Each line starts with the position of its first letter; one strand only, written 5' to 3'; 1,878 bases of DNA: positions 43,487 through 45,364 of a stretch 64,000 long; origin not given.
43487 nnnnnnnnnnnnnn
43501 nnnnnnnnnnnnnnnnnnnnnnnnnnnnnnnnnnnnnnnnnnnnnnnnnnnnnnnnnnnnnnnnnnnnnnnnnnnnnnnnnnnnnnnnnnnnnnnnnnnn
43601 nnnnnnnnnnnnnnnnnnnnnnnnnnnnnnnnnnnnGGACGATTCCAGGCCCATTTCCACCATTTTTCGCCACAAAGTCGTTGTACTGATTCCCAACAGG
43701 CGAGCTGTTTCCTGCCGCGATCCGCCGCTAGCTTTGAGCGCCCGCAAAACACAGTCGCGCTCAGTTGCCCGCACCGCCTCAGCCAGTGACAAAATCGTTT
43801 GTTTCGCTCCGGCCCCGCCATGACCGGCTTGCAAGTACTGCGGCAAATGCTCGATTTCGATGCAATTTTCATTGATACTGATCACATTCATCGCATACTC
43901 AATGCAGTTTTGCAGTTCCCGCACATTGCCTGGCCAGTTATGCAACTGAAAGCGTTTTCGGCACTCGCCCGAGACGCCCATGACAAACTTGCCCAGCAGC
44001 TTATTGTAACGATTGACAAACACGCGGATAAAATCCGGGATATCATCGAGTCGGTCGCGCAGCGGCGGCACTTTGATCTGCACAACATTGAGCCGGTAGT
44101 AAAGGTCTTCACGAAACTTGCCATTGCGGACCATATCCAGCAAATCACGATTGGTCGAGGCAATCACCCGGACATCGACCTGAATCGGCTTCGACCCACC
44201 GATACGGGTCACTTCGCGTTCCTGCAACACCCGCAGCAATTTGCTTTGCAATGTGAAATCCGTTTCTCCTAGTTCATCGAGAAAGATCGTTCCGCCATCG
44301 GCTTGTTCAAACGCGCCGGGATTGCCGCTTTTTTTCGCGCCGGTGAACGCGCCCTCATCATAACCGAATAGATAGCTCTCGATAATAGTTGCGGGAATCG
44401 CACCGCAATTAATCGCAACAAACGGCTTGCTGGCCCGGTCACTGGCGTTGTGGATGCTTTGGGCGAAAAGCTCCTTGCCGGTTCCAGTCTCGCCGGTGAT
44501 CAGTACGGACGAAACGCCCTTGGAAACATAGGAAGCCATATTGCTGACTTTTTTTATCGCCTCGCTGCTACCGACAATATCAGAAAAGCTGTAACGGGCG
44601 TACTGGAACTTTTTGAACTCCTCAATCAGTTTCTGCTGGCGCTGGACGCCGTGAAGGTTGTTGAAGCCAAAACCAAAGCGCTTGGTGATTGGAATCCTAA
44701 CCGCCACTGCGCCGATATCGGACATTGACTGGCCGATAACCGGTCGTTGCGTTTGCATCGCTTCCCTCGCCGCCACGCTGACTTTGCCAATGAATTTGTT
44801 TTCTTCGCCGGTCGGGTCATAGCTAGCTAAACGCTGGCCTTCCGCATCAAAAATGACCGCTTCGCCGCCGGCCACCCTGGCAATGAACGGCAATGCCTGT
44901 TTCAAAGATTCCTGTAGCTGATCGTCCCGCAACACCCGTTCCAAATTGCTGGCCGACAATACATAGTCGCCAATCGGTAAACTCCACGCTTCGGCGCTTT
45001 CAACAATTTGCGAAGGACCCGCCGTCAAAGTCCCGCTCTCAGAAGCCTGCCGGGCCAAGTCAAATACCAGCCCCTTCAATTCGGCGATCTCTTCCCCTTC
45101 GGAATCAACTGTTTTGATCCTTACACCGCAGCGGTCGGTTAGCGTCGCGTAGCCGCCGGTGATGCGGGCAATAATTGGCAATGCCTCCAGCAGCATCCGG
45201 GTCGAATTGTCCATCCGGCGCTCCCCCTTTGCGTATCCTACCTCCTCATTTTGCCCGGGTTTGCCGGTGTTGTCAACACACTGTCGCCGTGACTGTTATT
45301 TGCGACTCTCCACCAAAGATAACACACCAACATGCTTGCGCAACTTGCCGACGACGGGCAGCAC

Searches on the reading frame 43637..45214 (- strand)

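Call 51: search_protein_families(library=pfam, proteins=[window:43637-45214:-], max_evalue=0.00001)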
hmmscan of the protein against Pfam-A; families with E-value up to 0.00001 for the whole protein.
window:43637-45214:- (526 aa): 5 families
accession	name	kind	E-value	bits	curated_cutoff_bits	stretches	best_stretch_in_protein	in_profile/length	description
PF00158.32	Sigma54_activat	-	8.2e-70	234.3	20.2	1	213-381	1-168/168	Sigma-54 interaction domain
PF14532.12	Sigma54_activ_2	-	6.9e-21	75.4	25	1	214-385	1-138/138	Sigma-54 interaction domain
PF25601.1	AAA_lid_14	-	1.5e-20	73.2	27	1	386-469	1-82/87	AAA+ ATPase lid domain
PF02954.25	HTH_8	-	3e-11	43.3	22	1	481-518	2-39/42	Bacterial regulatory protein, Fis family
PF07728.20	AAA_5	-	1.8e-07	31.7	22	1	237-356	2-123/139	AAA domain (dynein-related subfamily)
